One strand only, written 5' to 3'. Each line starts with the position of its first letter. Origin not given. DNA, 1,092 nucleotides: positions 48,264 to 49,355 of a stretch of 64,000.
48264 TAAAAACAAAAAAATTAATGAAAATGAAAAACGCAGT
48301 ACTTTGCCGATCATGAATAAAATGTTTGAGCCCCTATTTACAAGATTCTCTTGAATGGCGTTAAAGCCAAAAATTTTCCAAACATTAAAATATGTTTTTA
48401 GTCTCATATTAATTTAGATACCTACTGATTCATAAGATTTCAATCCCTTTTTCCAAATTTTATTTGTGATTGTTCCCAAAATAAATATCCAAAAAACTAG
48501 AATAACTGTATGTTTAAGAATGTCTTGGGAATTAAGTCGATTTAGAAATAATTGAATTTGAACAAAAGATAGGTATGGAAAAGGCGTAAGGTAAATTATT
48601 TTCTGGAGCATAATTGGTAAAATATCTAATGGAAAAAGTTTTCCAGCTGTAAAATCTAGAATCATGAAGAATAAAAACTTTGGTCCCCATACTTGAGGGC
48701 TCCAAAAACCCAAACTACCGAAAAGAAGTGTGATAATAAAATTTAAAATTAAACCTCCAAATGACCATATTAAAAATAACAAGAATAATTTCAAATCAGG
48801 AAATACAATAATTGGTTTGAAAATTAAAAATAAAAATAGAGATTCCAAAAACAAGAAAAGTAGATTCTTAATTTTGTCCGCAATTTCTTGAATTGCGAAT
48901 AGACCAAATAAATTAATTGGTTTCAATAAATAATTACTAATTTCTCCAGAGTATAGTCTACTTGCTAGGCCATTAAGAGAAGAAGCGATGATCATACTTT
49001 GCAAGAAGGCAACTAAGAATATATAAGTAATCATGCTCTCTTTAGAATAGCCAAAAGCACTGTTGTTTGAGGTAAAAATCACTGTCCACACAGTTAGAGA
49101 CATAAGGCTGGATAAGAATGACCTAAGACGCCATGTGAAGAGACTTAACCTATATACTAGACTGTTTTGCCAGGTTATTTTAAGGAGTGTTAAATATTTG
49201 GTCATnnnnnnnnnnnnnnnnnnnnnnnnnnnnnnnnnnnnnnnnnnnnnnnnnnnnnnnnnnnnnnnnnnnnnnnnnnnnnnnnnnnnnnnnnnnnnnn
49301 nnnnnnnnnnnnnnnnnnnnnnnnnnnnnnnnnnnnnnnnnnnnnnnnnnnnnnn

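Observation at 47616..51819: ABC-2 transporter with one ATPase flanked by two pairs of paralogous permeases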

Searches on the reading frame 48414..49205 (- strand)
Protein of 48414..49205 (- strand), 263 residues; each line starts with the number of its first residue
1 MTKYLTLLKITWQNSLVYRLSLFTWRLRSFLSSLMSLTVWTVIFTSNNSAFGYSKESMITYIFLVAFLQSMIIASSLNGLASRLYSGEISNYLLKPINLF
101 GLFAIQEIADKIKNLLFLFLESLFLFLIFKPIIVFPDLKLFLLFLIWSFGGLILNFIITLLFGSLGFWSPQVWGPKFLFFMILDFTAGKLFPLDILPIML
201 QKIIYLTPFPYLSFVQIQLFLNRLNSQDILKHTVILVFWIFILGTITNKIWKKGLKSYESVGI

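Call 3: search_protein_families(library=pfam, proteins=[window:48414-49205:-], max_evalue=0.01)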
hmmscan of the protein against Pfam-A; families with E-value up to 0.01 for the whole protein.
window:48414-49205:- (263 aa): 1 family
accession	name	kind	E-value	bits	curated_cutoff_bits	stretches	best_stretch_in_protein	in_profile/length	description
PF06182.17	ABC2_membrane_6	-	2.7e-20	73.6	22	1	33-262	4-229/229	ABC-2 family transporter protein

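Call 4: search_protein_families(library=ncbifam, proteins=[window:48414-49205:-], max_evalue=0.01)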
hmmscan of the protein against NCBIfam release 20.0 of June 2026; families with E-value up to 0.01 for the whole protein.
window:48414-49205:- (263 aa): 0 families

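Call 48: find_homologous_proteins(query=window:48414-49205:-, max_evalue=0.001)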
Query window:48414-49205:- (263 aa): 735 proteins with E <= 0.001 among 3173 candidates; the best 120 are listed.
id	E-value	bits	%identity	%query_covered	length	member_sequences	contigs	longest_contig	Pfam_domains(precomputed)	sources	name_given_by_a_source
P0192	2.8e-141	488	88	100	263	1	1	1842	PF06182.18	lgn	-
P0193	5.9e-141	487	87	100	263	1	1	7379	PF06182.18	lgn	-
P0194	8.0e-140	483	85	100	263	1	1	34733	PF06182.18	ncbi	-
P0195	9.2e-139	480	86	100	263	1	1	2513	PF06182.18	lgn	-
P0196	4.7e-137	474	100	87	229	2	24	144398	PF06182.18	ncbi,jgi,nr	ncbi:MAG: hypothetical protein AUJ41_01020 [Candidatus Pacebacteria bacterium CG1_02_43_31]|nr:hypot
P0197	6.9e-136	470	84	100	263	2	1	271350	PF06182.18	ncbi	-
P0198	2.4e-128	445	78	100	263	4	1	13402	PF06182.18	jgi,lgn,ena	-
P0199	2.3e-126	439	77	100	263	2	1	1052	PF06182.18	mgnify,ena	mgnify:CR=1 FL=1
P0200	6.9e-126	437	77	100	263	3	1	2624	PF06182.18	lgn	-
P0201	4.9e-116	405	72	100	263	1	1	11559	PF06182.18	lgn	-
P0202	1.5e-114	400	66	100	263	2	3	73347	PF06182.18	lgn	-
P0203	3.9e-114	399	68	100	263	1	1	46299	PF06182.18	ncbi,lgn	-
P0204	1.3e-113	397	70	99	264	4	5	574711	PF06182.18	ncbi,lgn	-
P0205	1.8e-113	397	68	100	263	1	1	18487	PF06182.18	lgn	-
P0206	9.9e-113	394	69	100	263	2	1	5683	PF06182.18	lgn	-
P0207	2.7e-112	393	79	87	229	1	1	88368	PF06182.18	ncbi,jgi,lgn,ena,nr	ncbi:ABC-2 family transporter protein [Patescibacteria group bacterium]|nr:ABC-2 family transporter 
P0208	4.3e-112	392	67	100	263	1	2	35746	PF06182.18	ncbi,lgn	-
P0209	8.1e-112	391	68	100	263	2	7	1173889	PF06182.18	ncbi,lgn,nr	ncbi:MAG: ABC transporter permease [Patescibacteria group bacterium]|nr:MAG: ABC transporter permeas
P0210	9.9e-112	391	67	99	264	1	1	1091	PF06182.18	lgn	-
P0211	1.3e-111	391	68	100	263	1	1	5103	PF06182.18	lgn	-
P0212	2.2e-111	390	67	100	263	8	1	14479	PF06182.18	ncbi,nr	ncbi:ABC-2 family transporter protein [Candidatus Woesebacteria bacterium]|nr:ABC-2 family transport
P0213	3.0e-111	389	68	100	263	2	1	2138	PF06182.18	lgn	-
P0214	1.5e-110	387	66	100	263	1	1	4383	PF06182.18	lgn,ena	-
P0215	2.7e-110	386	79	87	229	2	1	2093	PF06182.18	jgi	-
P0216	1.5e-109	384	67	100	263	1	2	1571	PF06182.18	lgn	-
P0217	7.4e-109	382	68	100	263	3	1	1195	PF06182.18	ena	-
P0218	2.3e-107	377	65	100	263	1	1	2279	PF06182.18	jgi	jgi:ABC-2 type transport system permease protein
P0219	2.4e-107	377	68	100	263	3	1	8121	PF06182.18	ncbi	-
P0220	2.4e-107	377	65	99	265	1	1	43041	PF06182.18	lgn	-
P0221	3.7e-107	376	65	100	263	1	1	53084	PF06182.18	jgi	jgi:ABC-2 type transport system permease protein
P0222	1.3e-104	368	68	93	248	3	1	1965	PF06182.18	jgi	-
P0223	1.4e-104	368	66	100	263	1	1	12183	PF06182.18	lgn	-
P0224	7.6e-103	362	62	100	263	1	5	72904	PF06182.18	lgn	-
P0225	5.0e-101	356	60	100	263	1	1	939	PF06182.18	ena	-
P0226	4.1e-100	353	61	100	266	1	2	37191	PF06182.18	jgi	jgi:ABC-2 type transport system permease protein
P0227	9.7e-100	352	60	100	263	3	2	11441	PF06182.18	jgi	-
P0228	1.9e-99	351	60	100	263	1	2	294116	PF06182.18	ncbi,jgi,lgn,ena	-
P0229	4.3e-99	350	59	100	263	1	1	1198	PF06182.18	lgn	-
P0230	2.4e-98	347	60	100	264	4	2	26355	PF06182.18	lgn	-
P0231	5.4e-98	346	59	100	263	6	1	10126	PF06182.18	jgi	-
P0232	1.7e-97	344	58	100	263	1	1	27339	PF06182.18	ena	-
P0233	6.0e-97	343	56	100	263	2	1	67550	PF06182.18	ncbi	-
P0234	8.2e-97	342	58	100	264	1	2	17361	PF06182.18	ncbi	-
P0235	9.2e-97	342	58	100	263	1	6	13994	PF06182.18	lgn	-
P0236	4.4e-96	340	56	100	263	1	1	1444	PF06182.18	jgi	-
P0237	1.1e-95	338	58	100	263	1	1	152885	PF06182.18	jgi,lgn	-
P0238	1.3e-95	338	56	100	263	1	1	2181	PF06182.18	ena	-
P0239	1.7e-95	338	56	100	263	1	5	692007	PF06182.18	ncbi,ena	-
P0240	5.4e-95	336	56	100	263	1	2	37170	PF06182.18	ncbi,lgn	-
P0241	7.3e-95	336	56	100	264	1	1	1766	PF06182.18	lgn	-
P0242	1.4e-94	335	57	98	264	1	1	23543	PF06182.18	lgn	-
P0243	1.6e-94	335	55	100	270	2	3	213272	PF06182.18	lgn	-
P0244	1.7e-94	334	58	100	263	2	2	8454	PF06182.18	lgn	-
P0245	2.1e-94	334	58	100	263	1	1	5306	PF06182.18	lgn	-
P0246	2.5e-94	334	56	100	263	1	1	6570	PF06182.18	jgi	jgi:ABC-2 type transport system permease protein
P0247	2.7e-94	334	57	100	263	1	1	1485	PF06182.18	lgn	-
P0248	3.1e-94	334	58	100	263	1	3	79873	PF06182.18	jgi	jgi:ABC-2 type transport system permease protein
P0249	8.0e-94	332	58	100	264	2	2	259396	PF06182.18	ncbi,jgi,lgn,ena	jgi:ABC-2 type transport system permease protein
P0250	8.3e-94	332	56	99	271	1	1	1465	PF06182.18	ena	-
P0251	1.2e-93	332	56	100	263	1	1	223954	PF06182.18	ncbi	-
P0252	2.2e-93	331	55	100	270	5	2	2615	PF06182.18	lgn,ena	-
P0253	2.4e-93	331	57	100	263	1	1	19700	PF06182.18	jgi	jgi:ABC-2 type transport system permease protein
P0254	3.0e-93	330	56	100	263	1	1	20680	PF06182.18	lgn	-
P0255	3.4e-93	330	56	100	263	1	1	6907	PF06182.18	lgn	-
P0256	3.7e-93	330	57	100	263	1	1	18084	PF06182.18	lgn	-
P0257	3.7e-93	330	55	100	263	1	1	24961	PF06182.18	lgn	-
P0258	7.2e-93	329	57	100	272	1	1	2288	PF06182.18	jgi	jgi:ABC-2 type transport system permease protein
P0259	8.3e-93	329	55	100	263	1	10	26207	PF06182.18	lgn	-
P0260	1.1e-92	329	55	100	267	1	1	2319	PF06182.18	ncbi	-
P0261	1.5e-92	328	57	97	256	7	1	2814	PF06182.18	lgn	-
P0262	2.1e-92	328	57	100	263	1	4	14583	PF06182.18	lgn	-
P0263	3.1e-92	327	65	88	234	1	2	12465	PF06182.18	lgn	-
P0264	4.8e-92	326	58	100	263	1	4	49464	PF06182.18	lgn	-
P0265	6.3e-92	326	58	100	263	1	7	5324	PF06182.18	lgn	-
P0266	7.6e-92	326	56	100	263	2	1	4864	PF06182.18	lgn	-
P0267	1.4e-91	325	55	100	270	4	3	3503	PF06182.18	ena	-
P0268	2.6e-91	324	54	100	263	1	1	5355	PF06182.18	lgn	-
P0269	3.2e-91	324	54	100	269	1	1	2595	PF06182.18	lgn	-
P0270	4.2e-91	323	56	100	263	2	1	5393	PF06182.18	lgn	-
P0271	4.7e-91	323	55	100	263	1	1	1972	PF06182.18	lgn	-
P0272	4.8e-91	323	55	99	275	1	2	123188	PF06182.18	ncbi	-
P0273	5.0e-91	323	55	100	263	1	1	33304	PF06182.18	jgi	-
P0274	6.5e-91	323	54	99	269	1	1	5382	PF06182.18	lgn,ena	-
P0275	7.4e-91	323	56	100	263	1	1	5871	PF06182.18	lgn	-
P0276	1.1e-90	322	57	100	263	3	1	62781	PF06182.18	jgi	-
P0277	1.2e-90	322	57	100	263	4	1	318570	PF06182.18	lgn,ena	-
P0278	1.3e-90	322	56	99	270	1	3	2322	PF06182.18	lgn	-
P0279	1.3e-90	322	52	100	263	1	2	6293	PF06182.18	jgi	jgi:ABC-2 type transport system permease protein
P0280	1.6e-90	321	55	100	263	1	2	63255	PF06182.18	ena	-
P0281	1.8e-90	321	56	100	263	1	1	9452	PF06182.18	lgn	-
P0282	2.2e-90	321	54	100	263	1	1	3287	PF06182.18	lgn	-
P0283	3.3e-90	320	55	100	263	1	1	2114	PF06182.18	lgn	-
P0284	4.7e-90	320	58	100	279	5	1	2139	PF06182.18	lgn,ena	-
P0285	5.0e-90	320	55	100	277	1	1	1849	PF06182.18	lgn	-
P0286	5.9e-90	320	55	100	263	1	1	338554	PF06182.18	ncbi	-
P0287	8.0e-90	319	56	100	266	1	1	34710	PF06182.18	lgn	-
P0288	1.1e-89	319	57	100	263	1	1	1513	PF06182.18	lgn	-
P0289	1.1e-89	319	57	99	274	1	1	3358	PF06182.18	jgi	jgi:ABC-2 type transport system permease protein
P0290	1.4e-89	318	56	100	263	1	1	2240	PF06182.18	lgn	-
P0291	1.8e-89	318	53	100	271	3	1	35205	PF06182.18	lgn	-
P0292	1.8e-89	318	55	100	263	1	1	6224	PF06182.18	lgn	-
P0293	2.2e-89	318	54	100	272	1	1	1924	PF06182.18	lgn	-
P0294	3.5e-89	317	59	94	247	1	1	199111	PF06182.18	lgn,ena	-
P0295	4.2e-89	317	56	100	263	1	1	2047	PF06182.18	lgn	-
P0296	4.4e-89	317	57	100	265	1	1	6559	PF06182.18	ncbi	-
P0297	5.4e-89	316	53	99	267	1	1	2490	PF06182.18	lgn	-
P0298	9.4e-89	316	54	100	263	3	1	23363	PF06182.18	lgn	-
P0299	1.5e-88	315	55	100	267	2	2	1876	PF06182.18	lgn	-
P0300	1.7e-88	315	55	100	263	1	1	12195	PF06182.18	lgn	-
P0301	1.7e-88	315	58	99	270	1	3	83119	PF06182.18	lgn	-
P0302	1.8e-88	315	56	100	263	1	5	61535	PF06182.18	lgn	-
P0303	1.8e-88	315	57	100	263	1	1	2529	PF06182.18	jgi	-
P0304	2.7e-88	314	52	100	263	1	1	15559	PF06182.18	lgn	-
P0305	3.3e-88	314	55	100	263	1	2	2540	PF06182.18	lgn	-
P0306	3.4e-88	314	55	100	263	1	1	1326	PF06182.18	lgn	-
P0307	3.7e-88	314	53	99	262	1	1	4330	PF06182.18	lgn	-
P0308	3.9e-88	314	57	100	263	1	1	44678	PF06182.18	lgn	-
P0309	6.5e-88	313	56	99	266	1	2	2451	PF06182.18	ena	-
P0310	8.5e-88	313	54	99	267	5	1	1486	PF06182.18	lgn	-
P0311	9.9e-88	312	53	100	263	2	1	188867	PF06182.18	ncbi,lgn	ncbi:MAG: ABC-2 family transporter protein [Patescibacteria group bacterium]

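Call 49: find_encoding_contigs(protein=P0239, flank=8000, max_places=1)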
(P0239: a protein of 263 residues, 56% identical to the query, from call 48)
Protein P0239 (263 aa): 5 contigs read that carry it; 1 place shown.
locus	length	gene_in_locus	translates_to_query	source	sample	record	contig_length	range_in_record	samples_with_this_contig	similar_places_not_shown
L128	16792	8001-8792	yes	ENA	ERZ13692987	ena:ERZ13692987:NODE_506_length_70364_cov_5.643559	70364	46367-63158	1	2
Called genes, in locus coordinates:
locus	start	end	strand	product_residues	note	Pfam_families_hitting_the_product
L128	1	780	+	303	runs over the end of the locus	PF00535:Glycos_transf_2, PF10111:Glyco_tranf_2_2, PF13641:Glyco_tranf_2_3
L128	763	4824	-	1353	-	-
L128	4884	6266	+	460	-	-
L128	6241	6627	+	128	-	PF04892:VanZ-LLP1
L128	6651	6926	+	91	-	PF00216:Bac_DNA_binding, PF18291:HU-HIG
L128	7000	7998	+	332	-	PF00005:ABC_tran, PF13304:AAA_21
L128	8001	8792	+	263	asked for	PF06182:ABC2_membrane_6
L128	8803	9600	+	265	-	PF06182:ABC2_membrane_6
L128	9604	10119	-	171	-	PF00380:Ribosomal_S9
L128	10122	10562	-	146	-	PF00572:Ribosomal_L13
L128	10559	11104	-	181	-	PF01196:Ribosomal_L17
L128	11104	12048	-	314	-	PF01193:RNA_pol_L, PF13656:RNA_pol_L_2 (faint), PF01000:RNA_pol_A_bac, PF03118:RNA_pol_A_CTD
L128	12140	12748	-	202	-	PF00163:Ribosomal_S4, PF01479:S4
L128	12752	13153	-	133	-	PF00411:Ribosomal_S11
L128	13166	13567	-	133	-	PF00416:Ribosomal_S13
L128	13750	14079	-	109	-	PF01176:eIF-1a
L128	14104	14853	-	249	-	PF00557:Peptidase_M24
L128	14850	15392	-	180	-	PF00406:ADK, PF02223:Thymidylate_kin (faint), PF13207:AAA_17, PF13238:AAA_18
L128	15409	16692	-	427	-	PF00344:SecY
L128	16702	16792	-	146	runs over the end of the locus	PF00828:Ribosomal_L27A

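Call 50: find_encoding_contigs(protein=P0286, flank=8000, max_places=1)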
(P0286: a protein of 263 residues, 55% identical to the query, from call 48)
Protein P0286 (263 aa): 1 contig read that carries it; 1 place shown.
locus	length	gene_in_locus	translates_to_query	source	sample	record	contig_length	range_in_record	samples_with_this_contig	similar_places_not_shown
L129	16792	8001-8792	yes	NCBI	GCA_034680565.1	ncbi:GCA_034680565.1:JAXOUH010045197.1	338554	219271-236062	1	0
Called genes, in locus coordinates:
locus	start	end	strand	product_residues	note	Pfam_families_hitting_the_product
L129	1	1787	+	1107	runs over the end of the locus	-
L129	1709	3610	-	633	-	-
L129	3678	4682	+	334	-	PF00932:LTD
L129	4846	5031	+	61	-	PF04892:VanZ-LLP1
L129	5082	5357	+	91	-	PF00216:Bac_DNA_binding, PF18291:HU-HIG (weak)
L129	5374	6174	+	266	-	PF06182:ABC2_membrane_6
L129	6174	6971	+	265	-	PF06182:ABC2_membrane_6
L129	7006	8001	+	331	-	PF00005:ABC_tran, PF13304:AAA_21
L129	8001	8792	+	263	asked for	PF06182:ABC2_membrane_6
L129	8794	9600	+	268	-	PF06182:ABC2_membrane_6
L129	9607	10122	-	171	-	PF00380:Ribosomal_S9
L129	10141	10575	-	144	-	PF00572:Ribosomal_L13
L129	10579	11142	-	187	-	PF01196:Ribosomal_L17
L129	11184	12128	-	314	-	PF01193:RNA_pol_L, PF13656:RNA_pol_L_2 (faint), PF01000:RNA_pol_A_bac, PF03118:RNA_pol_A_CTD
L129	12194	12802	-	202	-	PF00163:Ribosomal_S4, PF01479:S4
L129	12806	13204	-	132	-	PF00411:Ribosomal_S11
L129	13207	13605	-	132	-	PF00416:Ribosomal_S13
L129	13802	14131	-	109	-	PF01176:eIF-1a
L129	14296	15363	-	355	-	-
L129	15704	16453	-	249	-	PF00557:Peptidase_M24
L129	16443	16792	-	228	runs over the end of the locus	-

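Call 51: find_encoding_contigs(protein=P0311, flank=8000, max_places=1)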
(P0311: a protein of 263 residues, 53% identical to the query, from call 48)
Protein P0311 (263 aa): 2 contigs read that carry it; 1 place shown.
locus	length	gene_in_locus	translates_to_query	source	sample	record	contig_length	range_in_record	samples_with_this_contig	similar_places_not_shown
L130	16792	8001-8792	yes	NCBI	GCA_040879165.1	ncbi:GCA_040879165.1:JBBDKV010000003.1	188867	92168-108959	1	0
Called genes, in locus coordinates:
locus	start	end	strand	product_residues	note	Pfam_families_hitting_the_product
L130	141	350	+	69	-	-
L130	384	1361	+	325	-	PF13641:Glyco_tranf_2_3, PF00535:Glycos_transf_2, PF10111:Glyco_tranf_2_2 (weak)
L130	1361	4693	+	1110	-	-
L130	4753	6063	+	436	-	PF00932:LTD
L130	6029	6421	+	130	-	PF04892:VanZ-LLP1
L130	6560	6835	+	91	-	PF00216:Bac_DNA_binding, PF18291:HU-HIG (weak)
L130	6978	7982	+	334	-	PF00005:ABC_tran, PF13304:AAA_21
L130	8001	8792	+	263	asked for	PF06182:ABC2_membrane_6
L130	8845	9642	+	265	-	PF06182:ABC2_membrane_6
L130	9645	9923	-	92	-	PF13560:HTH_31, PF12844:HTH_19, PF01381:HTH_3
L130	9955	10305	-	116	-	PF05973:Gp49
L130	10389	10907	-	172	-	PF00380:Ribosomal_S9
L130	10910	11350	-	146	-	PF00572:Ribosomal_L13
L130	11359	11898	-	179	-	PF01196:Ribosomal_L17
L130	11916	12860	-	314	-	PF01193:RNA_pol_L, PF01000:RNA_pol_A_bac, PF03118:RNA_pol_A_CTD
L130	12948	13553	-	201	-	PF00163:Ribosomal_S4, PF01479:S4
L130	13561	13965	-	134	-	PF00411:Ribosomal_S11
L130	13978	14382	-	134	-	PF00416:Ribosomal_S13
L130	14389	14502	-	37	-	PF00444:Ribosomal_L36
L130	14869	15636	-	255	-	PF00557:Peptidase_M24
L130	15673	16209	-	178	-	PF00406:ADK, PF02223:Thymidylate_kin (faint), PF13207:AAA_17, PF13238:AAA_18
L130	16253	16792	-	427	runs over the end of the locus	PF00344:SecY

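Call 52: find_encoding_contigs(protein=P0228, flank=6000, max_places=1)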
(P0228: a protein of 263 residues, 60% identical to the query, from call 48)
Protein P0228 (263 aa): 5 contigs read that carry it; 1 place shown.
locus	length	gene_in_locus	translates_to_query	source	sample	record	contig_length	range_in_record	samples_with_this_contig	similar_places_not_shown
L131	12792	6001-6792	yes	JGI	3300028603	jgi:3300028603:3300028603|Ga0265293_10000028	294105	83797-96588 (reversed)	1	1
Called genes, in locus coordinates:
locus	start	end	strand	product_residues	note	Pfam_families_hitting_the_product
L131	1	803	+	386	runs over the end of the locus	PF00932:LTD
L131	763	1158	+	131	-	PF04892:VanZ-LLP1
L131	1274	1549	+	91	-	PF00216:Bac_DNA_binding, PF18291:HU-HIG, PF18175:HU-CCDC81_bac_2 (faint)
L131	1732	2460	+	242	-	PF06182:ABC2_membrane_6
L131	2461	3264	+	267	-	PF06182:ABC2_membrane_6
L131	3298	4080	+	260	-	PF01061:ABC2_membrane, PF06182:ABC2_membrane_6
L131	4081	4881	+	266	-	PF06182:ABC2_membrane_6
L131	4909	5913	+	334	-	PF00005:ABC_tran, PF13304:AAA_21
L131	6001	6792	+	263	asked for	PF06182:ABC2_membrane_6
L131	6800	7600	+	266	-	PF06182:ABC2_membrane_6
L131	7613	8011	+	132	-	-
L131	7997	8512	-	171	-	PF00380:Ribosomal_S9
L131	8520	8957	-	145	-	PF00572:Ribosomal_L13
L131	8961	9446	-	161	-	PF01196:Ribosomal_L17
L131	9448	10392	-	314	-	PF01193:RNA_pol_L, PF01000:RNA_pol_A_bac, PF03118:RNA_pol_A_CTD, PF14520:HHH_5 (faint)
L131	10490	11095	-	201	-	PF00163:Ribosomal_S4, PF01479:S4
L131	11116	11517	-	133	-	PF00411:Ribosomal_S11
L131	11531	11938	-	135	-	PF00416:Ribosomal_S13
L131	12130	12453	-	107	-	PF01176:eIF-1a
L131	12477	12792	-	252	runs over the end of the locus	PF00557:Peptidase_M24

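Call 53: find_encoding_contigs(protein=P0251, flank=6000, max_places=1)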
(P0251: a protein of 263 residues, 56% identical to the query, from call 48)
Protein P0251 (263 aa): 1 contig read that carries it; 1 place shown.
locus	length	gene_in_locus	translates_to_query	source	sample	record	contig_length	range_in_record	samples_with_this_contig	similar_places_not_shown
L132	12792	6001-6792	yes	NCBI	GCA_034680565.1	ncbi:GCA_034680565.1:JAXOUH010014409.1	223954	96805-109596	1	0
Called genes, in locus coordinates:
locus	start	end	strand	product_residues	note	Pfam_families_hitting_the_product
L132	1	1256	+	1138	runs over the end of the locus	-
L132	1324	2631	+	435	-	PF00932:LTD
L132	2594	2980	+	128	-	PF04892:VanZ-LLP1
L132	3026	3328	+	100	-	PF18291:HU-HIG, PF00216:Bac_DNA_binding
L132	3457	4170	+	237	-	PF06182:ABC2_membrane_6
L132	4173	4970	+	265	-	PF06182:ABC2_membrane_6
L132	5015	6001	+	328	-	PF13175:AAA_15 (faint), PF00005:ABC_tran, PF13304:AAA_21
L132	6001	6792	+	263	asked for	PF06182:ABC2_membrane_6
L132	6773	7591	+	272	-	PF06182:ABC2_membrane_6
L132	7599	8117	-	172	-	PF00380:Ribosomal_S9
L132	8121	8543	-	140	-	PF00572:Ribosomal_L13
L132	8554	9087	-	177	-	-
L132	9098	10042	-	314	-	PF01193:RNA_pol_L, PF13656:RNA_pol_L_2 (faint), PF01000:RNA_pol_A_bac, PF03118:RNA_pol_A_CTD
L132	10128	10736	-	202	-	PF00163:Ribosomal_S4, PF01479:S4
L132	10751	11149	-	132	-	PF00411:Ribosomal_S11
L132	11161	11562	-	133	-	PF00416:Ribosomal_S13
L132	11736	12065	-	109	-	PF01176:eIF-1a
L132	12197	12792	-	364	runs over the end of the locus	-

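Call 69: predict_structure(alignment_id=A3)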
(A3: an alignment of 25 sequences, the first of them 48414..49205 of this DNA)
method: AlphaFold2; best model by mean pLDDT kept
length: 263 residues; sequences in the alignment: 25
mean_pLDDT: 73.9   pTM: 0.70
mean pLDDT of the five models: 73.9, 73.8, 72.3, 69.7, 64.3
residues with pLDDT >= 90: 25; 70-90: 141; 50-70: 82; < 50: 15
segments of 3 or more residues with pLDDT < 50: 76-78, 255-263
pLDDT, mean of each block of 10 residues (from residue 1): 58 61 75 85 82 84 83 58 58 61 65 74 80 84 90 80 61 55 66 80 84 87 89 92 86 54 36
secondary structure, 60 per line:
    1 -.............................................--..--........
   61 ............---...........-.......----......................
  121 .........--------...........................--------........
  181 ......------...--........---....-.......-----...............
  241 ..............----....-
elements in order: H2-46 H55-72 H76-86 H88-94 H99-129 H138-164 H173-186 H198-205 H209-212 H214-220 H226-254 H259-262
